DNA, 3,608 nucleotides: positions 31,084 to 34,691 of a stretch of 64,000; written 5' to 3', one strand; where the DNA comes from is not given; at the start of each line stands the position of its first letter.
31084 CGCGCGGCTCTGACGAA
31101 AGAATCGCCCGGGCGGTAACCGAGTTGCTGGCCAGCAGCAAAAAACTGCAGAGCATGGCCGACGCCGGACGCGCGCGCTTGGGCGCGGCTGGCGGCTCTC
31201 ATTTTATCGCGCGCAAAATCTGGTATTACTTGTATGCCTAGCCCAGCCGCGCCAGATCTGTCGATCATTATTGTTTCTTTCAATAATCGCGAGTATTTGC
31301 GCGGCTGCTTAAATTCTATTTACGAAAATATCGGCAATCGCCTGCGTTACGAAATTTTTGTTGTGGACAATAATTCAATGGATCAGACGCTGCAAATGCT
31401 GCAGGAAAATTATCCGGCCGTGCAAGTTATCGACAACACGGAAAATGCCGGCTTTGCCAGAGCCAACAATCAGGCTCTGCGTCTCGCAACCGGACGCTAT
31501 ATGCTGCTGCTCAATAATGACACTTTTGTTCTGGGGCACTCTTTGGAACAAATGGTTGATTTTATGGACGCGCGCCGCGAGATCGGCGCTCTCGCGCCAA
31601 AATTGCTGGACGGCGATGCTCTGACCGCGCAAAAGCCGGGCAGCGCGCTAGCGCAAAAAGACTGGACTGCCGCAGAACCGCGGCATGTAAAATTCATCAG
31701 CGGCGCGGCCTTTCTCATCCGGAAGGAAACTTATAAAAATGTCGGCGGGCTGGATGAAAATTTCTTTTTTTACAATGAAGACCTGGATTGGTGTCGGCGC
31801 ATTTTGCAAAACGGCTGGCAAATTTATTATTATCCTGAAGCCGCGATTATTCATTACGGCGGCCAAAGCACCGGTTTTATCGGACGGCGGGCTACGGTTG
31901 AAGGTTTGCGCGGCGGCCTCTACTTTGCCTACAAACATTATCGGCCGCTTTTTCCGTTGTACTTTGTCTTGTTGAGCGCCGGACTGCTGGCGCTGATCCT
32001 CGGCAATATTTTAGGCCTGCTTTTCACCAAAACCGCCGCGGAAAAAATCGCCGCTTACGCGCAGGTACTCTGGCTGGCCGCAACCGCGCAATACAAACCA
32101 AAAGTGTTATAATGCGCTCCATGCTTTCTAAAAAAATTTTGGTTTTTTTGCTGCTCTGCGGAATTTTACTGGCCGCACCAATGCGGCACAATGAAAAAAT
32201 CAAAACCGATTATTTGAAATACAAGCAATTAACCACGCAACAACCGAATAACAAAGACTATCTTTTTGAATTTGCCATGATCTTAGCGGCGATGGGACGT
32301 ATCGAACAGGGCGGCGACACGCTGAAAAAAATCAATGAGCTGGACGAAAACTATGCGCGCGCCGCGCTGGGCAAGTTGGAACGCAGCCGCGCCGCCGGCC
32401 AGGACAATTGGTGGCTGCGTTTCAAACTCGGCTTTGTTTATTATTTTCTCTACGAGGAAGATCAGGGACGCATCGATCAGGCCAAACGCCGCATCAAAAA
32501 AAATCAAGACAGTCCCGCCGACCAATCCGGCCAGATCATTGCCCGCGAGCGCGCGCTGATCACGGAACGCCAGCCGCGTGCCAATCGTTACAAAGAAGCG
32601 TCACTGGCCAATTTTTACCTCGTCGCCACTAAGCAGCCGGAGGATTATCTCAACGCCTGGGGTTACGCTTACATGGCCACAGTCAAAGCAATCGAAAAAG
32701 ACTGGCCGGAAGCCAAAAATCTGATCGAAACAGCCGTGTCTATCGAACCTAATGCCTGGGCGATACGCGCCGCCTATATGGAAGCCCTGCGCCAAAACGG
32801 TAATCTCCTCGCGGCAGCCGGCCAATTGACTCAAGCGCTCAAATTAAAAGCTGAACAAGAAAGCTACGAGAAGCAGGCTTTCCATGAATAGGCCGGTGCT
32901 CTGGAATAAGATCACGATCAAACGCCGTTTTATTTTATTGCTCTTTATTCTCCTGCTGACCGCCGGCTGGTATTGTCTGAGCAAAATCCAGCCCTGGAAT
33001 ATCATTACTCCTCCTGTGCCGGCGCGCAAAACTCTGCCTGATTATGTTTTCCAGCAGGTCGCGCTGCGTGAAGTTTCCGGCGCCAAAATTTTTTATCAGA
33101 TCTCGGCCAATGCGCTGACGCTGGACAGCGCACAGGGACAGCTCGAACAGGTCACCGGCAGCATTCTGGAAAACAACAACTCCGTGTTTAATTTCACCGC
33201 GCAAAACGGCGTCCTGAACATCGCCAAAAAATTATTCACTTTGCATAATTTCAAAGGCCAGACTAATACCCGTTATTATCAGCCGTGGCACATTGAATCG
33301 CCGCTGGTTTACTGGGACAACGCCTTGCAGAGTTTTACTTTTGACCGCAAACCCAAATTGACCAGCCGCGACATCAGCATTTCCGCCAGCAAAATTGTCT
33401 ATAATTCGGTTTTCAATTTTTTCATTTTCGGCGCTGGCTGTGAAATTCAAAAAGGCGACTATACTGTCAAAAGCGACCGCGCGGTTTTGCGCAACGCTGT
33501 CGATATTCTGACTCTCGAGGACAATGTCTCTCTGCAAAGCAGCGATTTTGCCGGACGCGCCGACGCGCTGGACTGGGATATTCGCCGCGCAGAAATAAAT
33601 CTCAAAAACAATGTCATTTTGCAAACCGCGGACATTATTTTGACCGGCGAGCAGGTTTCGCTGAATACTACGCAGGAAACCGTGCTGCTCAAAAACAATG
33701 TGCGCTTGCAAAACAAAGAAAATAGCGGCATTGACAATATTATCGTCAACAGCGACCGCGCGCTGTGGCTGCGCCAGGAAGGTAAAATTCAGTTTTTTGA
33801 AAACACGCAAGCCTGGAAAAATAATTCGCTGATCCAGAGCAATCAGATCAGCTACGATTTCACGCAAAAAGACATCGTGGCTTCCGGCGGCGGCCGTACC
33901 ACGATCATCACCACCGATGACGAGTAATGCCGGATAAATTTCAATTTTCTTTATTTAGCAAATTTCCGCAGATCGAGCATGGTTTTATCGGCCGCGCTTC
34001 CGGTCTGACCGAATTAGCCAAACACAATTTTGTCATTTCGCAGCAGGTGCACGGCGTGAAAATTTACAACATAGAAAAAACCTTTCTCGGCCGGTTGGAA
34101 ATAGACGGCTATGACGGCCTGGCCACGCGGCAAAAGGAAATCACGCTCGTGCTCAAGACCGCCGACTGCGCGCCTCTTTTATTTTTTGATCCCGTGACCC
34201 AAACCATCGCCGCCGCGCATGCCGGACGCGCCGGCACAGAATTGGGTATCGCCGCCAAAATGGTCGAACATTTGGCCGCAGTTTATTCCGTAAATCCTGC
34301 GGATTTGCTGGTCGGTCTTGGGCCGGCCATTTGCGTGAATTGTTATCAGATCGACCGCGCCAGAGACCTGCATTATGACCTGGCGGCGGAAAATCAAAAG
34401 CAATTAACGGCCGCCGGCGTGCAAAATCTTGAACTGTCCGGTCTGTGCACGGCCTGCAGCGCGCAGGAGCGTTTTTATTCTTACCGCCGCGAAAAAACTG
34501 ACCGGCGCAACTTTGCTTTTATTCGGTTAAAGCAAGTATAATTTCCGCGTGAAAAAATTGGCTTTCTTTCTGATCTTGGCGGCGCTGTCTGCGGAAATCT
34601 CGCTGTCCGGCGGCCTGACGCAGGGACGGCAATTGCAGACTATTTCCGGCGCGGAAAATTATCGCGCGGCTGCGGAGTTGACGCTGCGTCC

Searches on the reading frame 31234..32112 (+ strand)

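Call 37: search_protein_families(library=pfam, proteins=[window:31234-32112:+], max_evalue=0.001)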
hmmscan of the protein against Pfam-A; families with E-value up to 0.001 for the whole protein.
window:31234-32112:+ (292 aa): 7 families
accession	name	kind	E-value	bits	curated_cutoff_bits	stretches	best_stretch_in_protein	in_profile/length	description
PF00535.33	Glycos_transf_2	-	2.1e-27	96.5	23.3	1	10-169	1-166/168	Glycosyl transferase family 2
PF13641.12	Glyco_tranf_2_3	-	6.9e-21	75.7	27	1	7-213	1-217/230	Glycosyltransferase like family 2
PF13632.12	Glyco_trans_2_3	-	3.2e-08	34.1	27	1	91-260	3-181/198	Glycosyl transferase family group 2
PF10111.15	Glyco_tranf_2_2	-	1.6e-07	31.5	27.3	1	39-193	30-202/276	Glycosyltransferase like family 2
PF13704.12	Glyco_tranf_2_4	-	7.7e-05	23.6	27.5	1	38-101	19-86/98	Glycosyl transferase family 2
PF02709.20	Glyco_transf_7C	-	9.4e-05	22.4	23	1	152-202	16-67/78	N-terminal domain of galactosyltransferase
PF13712.12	Glyco_tranf_2_5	-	0.00047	20.4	27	0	62-199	29-163/210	Glycosyltransferase like family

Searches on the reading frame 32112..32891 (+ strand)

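Call 10: search_protein_families(library=pfam, proteins=[window:32112-32891:+], max_evalue=0.01)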
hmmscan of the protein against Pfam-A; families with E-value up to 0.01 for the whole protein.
window:32112-32891:+ (259 aa): 4 families
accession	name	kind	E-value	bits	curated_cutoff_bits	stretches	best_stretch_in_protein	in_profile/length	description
PF14559.12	TPR_19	-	8.1e-08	32.9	25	1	195-250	4-59/68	Tetratricopeptide repeat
PF25064.1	ARM_TT21_5th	-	6.3e-05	23.7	27.8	0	18-76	5-63/117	TT21 fifth ARM repeats domain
PF13431.12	TPR_17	-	0.00017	22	24.4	0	37-66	2-31/34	Tetratricopeptide repeat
PF13428.12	TPR_14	-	0.0039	18.2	23.5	0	184-222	3-41/44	Tetratricopeptide repeat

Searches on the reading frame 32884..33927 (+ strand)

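Call 9: search_protein_families(library=pfam, proteins=[window:32884-33927:+], max_evalue=0.01)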
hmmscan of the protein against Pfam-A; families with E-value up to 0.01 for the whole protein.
window:32884-33927:+ (347 aa): 2 families
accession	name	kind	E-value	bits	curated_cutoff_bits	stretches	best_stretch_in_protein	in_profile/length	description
PF06835.18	LptC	-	3.2e-09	37.1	21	1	189-274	81-171/175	Lipopolysaccharide-assembly, LptC-related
PF03968.19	LptD_N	-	4.5e-06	27.3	20.4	1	184-265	20-112/113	LptA/(LptD N-terminal domain) LPS transport protein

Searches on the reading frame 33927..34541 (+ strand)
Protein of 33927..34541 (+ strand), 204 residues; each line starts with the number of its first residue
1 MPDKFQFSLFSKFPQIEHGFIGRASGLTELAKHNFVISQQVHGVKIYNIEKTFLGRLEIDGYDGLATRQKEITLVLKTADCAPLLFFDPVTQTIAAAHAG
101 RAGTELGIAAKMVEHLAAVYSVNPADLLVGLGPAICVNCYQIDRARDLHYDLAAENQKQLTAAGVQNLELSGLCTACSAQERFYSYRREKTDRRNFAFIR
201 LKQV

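Call 9: search_protein_families(library=pfam, proteins=[window:33927-34541:+], max_evalue=0.01)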
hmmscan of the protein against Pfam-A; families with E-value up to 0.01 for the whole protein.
window:33927-34541:+ (204 aa): 1 family
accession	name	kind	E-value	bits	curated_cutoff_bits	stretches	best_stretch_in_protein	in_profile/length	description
PF02578.20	Cu-oxidase_4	-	7.7e-44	150.3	22.9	1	29-192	40-229/238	Multi-copper polyphenol oxidoreductase laccase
